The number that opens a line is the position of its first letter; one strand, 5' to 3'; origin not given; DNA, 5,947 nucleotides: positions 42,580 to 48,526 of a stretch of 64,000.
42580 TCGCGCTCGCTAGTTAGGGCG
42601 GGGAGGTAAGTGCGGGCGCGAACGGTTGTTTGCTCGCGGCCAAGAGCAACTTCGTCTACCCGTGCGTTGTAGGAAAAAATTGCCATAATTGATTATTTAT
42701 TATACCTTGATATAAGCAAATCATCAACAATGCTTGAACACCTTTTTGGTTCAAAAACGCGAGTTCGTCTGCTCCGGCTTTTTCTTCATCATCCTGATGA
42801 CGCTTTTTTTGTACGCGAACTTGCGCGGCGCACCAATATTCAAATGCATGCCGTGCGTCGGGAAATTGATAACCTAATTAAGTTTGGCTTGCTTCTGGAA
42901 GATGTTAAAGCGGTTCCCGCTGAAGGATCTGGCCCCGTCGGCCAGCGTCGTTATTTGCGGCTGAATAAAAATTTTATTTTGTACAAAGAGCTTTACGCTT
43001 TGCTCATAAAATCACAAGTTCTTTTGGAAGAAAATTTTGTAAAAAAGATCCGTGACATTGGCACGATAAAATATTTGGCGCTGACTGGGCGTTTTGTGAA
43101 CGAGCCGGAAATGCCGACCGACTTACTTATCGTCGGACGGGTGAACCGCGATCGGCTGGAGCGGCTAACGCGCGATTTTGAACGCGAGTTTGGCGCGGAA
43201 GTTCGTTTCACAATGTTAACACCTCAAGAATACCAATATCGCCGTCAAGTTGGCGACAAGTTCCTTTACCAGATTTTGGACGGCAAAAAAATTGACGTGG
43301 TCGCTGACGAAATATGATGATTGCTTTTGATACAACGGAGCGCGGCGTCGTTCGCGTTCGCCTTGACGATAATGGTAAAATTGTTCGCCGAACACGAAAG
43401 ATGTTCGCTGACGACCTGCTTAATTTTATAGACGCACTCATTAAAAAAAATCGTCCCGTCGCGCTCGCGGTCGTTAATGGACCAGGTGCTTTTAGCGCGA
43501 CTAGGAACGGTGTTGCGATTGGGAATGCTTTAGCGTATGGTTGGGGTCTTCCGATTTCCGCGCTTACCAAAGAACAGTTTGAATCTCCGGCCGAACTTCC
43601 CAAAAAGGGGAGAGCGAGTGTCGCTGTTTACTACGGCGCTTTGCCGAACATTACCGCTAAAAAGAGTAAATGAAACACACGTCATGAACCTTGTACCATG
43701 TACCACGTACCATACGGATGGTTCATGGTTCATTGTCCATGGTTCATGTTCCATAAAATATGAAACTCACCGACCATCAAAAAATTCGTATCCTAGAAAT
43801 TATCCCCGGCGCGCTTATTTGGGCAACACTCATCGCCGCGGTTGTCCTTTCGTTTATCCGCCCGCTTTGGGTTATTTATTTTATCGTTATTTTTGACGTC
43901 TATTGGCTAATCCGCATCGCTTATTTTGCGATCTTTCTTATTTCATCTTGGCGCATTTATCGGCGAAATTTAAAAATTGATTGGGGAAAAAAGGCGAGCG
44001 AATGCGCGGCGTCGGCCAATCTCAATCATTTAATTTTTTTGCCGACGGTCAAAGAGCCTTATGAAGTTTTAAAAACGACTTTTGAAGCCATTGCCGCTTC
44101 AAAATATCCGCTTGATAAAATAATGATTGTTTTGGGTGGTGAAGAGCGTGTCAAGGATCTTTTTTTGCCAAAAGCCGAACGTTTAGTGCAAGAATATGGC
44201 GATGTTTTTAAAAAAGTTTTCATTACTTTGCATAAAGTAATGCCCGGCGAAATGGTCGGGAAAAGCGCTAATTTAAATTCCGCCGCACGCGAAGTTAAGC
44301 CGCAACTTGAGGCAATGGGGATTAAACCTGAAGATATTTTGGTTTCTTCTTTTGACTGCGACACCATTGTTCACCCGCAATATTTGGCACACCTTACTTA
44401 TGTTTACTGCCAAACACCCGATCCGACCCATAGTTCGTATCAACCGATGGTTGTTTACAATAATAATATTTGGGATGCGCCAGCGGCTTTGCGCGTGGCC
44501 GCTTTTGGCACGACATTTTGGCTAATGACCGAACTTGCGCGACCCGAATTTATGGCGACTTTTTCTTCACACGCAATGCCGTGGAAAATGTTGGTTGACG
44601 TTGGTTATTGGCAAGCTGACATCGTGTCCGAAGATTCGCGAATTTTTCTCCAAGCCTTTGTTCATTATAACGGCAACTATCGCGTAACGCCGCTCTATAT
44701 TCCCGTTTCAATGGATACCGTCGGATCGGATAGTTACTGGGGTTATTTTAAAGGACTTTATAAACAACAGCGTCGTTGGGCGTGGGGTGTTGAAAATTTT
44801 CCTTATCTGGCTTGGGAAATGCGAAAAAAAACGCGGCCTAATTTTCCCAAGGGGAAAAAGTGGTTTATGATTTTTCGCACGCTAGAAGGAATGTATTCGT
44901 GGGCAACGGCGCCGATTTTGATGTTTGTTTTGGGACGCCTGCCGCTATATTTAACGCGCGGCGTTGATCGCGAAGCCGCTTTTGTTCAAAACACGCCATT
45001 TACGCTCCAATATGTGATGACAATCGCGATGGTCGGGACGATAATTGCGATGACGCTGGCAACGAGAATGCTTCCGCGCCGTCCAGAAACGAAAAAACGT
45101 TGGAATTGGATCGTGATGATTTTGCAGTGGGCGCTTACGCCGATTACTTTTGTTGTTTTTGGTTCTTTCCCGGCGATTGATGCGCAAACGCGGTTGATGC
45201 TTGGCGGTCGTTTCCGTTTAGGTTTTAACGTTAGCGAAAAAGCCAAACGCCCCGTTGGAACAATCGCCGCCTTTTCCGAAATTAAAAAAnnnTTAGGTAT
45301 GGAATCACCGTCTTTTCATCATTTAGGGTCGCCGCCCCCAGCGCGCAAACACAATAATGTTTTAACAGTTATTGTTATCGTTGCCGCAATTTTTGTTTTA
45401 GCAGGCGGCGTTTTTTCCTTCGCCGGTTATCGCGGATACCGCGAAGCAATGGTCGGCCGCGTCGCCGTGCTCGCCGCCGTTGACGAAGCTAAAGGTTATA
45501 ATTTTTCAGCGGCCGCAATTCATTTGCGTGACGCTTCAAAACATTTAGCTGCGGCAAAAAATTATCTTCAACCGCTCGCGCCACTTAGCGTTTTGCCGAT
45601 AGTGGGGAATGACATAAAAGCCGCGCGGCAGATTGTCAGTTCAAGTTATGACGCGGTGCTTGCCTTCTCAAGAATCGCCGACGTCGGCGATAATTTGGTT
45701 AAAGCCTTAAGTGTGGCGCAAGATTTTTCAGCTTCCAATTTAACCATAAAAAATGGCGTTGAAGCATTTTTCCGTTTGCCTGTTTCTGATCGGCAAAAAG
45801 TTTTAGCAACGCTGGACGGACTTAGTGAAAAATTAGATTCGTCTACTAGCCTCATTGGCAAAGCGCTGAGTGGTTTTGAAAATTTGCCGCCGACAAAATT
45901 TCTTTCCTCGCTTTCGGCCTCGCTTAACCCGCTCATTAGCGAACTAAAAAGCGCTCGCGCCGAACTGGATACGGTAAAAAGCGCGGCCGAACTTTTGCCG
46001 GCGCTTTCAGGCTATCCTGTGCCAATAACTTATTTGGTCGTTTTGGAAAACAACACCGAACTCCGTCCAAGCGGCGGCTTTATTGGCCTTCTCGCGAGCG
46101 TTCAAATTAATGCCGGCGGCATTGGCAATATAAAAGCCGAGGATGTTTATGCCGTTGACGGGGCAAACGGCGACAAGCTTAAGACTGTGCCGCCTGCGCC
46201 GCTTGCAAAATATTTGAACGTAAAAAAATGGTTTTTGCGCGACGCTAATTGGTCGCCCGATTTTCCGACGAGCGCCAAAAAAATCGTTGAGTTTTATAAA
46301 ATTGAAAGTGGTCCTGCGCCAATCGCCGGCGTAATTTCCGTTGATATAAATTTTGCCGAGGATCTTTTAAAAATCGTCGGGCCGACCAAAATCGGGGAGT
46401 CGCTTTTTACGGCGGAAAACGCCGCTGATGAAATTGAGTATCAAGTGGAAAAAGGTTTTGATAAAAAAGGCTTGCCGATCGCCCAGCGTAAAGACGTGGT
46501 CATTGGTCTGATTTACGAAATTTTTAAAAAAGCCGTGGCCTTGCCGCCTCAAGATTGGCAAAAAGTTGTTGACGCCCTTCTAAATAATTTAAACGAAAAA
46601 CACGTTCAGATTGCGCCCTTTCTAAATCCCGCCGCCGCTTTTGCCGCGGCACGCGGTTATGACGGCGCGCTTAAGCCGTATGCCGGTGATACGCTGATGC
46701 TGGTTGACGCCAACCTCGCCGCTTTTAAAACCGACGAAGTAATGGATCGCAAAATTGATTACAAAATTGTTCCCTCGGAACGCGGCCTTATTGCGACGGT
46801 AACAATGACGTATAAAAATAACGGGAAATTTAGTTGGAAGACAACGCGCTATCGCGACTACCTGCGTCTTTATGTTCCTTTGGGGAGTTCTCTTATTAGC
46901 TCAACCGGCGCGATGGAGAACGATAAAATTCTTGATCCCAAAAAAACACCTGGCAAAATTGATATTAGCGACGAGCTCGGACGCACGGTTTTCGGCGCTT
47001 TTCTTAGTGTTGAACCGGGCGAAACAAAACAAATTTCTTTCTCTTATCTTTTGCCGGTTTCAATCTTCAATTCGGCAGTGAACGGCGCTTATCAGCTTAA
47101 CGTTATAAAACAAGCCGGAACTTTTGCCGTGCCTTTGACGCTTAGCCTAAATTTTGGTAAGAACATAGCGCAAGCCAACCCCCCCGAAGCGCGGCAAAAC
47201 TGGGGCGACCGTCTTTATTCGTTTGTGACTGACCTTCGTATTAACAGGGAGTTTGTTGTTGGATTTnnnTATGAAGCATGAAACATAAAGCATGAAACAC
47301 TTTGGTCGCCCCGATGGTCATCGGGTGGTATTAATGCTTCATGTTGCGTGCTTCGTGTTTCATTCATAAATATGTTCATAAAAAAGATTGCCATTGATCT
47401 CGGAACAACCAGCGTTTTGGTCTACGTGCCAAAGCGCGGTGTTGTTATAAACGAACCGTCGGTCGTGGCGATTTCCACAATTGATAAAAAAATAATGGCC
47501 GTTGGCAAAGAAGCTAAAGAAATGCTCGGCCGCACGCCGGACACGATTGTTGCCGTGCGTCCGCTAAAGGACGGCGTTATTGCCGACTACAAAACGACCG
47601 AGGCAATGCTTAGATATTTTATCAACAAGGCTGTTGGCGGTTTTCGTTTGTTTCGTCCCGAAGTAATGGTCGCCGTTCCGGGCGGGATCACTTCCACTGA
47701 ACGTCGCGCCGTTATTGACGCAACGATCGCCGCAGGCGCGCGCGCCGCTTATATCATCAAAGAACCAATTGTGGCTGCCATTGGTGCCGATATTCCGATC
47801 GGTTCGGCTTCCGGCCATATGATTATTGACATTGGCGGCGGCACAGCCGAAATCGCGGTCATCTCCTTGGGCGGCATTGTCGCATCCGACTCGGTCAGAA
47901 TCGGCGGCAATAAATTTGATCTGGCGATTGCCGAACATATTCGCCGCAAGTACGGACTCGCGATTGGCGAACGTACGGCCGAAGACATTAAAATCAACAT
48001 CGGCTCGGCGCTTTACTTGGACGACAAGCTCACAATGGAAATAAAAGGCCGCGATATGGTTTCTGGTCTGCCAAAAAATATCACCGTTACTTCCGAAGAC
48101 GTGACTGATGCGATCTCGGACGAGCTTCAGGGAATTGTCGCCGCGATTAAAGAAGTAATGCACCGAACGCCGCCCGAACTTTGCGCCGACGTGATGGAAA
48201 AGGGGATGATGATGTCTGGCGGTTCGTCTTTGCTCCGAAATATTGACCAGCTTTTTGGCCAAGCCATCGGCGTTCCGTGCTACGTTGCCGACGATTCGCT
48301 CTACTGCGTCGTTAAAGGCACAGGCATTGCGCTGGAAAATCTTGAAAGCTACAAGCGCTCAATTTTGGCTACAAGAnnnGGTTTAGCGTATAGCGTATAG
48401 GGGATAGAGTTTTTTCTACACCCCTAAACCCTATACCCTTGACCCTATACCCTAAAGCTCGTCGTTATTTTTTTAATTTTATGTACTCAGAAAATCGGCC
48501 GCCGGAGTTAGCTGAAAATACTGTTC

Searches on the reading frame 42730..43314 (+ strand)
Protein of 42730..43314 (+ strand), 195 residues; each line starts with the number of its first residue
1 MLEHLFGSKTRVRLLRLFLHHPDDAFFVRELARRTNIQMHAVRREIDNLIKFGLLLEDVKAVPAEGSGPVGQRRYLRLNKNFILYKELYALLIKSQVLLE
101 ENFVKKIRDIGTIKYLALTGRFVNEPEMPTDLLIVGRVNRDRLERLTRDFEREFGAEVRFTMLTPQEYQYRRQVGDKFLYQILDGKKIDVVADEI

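Call 70: search_protein_families(library=pfam, proteins=[window:42730-43314:+], max_evalue=0.001)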
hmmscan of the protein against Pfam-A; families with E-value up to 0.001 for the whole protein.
window:42730-43314:+ (195 aa): 1 family
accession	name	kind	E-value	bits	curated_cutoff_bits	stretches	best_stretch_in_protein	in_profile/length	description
PF12840.13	HTH_20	-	0.0001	22.6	27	1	7-55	2-48/51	Helix-turn-helix domain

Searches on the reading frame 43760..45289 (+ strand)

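Call 21: search_protein_families(library=ncbifam, proteins=[window:43760-45289:+], max_evalue=0.00001)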
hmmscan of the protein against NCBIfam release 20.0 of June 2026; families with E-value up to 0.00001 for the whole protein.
window:43760-45289:+ (510 aa): 0 families

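Call 71: search_protein_families(library=pfam, proteins=[window:43760-45289:+], max_evalue=0.001)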
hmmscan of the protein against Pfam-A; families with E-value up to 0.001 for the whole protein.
window:43760-45289:+ (510 aa): 1 family
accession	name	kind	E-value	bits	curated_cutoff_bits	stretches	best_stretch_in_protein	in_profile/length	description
PF13632.12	Glyco_trans_2_3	-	1.8e-09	38.2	27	1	199-418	6-153/198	Glycosyl transferase family group 2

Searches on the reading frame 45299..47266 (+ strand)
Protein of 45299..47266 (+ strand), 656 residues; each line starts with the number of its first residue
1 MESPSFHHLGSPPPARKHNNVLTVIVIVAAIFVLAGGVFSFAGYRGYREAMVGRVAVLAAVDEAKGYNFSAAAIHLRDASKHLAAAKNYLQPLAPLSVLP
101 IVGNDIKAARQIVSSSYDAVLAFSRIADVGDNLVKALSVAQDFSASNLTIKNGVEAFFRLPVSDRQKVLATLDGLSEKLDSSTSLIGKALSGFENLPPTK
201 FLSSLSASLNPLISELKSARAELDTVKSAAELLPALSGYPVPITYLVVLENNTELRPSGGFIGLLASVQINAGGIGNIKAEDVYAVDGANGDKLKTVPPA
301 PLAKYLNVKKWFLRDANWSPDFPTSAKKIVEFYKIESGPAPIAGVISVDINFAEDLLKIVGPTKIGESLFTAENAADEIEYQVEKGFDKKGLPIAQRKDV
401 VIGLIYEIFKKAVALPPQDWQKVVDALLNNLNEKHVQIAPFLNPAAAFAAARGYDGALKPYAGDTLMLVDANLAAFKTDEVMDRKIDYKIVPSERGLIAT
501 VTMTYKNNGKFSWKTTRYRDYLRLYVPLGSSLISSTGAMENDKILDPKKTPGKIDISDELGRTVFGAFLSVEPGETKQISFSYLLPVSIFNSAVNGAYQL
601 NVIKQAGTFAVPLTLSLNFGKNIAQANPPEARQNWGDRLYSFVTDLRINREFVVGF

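Call 21: search_protein_families(library=ncbifam, proteins=[window:45299-47266:+], max_evalue=0.00001)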
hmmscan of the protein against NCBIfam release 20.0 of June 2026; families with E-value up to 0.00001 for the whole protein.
window:45299-47266:+ (656 aa): 0 families

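Call 71: search_protein_families(library=pfam, proteins=[window:45299-47266:+], max_evalue=0.001)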
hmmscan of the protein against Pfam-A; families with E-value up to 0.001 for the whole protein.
window:45299-47266:+ (656 aa): 1 family
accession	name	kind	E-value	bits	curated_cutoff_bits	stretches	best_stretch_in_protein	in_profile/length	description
PF13196.11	DUF4012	-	1.2e-24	87.9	28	1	244-382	5-142/144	Protein of unknown function (DUF4012)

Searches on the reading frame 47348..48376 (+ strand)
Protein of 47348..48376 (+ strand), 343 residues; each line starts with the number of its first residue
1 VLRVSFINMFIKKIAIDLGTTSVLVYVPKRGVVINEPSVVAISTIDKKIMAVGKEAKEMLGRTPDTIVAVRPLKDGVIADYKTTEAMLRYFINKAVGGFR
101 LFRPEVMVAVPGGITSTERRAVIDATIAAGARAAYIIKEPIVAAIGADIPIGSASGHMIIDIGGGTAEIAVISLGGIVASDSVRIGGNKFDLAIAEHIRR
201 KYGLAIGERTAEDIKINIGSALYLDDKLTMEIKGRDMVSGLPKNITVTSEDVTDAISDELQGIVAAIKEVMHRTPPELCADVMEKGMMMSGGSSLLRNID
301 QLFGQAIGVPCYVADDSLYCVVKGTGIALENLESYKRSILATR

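Call 21: search_protein_families(library=ncbifam, proteins=[window:47348-48376:+], max_evalue=0.00001)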
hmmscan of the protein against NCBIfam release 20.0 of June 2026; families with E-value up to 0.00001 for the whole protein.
window:47348-48376:+ (343 aa): 15 families
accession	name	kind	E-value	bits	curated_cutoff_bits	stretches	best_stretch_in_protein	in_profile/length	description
NF010539.0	PRK13927.1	subfamily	2.7e-136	453.9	293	1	7-339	2-336/339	rod shape-determining protein MreB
TIGR00904.1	mreB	subfamily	6.7e-132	439.6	365.75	1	10-336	1-333/334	MreB/Mrl family cell shape determining protein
NF010540.1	PRK13929.1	exception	4e-110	368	515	1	12-337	5-332/334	rod-share determining protein MreBH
NF053558.1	BeeR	equivalog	1e-14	54.3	530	1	69-305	67-306/349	BeeR family actin-like protein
NF011660.0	PRK15080.1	equivalog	5.1e-14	52.1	182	1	72-202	63-188/277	ethanolamine utilization protein EutJ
NF040964.1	MamK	subfamily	8.4e-14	51.3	400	1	14-305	3-291/335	MamK family actin-like protein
TIGR02529.1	EutJ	subfamily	6.7e-13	48.7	152.1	1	71-203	29-156/239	ethanolamine utilization protein EutJ family protein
TIGR01991.1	HscA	equivalog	9.2e-13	47.5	708.55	1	106-301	133-331/600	Fe-S protein assembly chaperone HscA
TIGR01174.1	ftsA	equivalog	4.2e-12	45.8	175.85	1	155-310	196-341/371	cell division protein FtsA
NF003520.0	PRK05183.1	subfamily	4.3e-12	45.2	620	1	106-305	153-355/621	Fe-S protein assembly chaperone HscA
NF002399.0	PRK01433.1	equivalog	1.3e-08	34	743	1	105-337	143-362/595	Fe-S protein assembly chaperone HscA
NF009946.0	PRK13410.1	equivalog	6.1e-08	31.3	1019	1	106-201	138-238/669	molecular chaperone DnaK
NF001413.0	PRK00290.1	equivalog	2e-07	29.8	648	1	106-201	136-235/625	molecular chaperone DnaK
NF009947.0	PRK13411.1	equivalog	4.5e-07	28.3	1002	1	106-201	136-237/662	molecular chaperone DnaK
TIGR02350.1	prok_dnaK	equivalog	6.3e-07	28.1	822.55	1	106-202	133-235/596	molecular chaperone DnaK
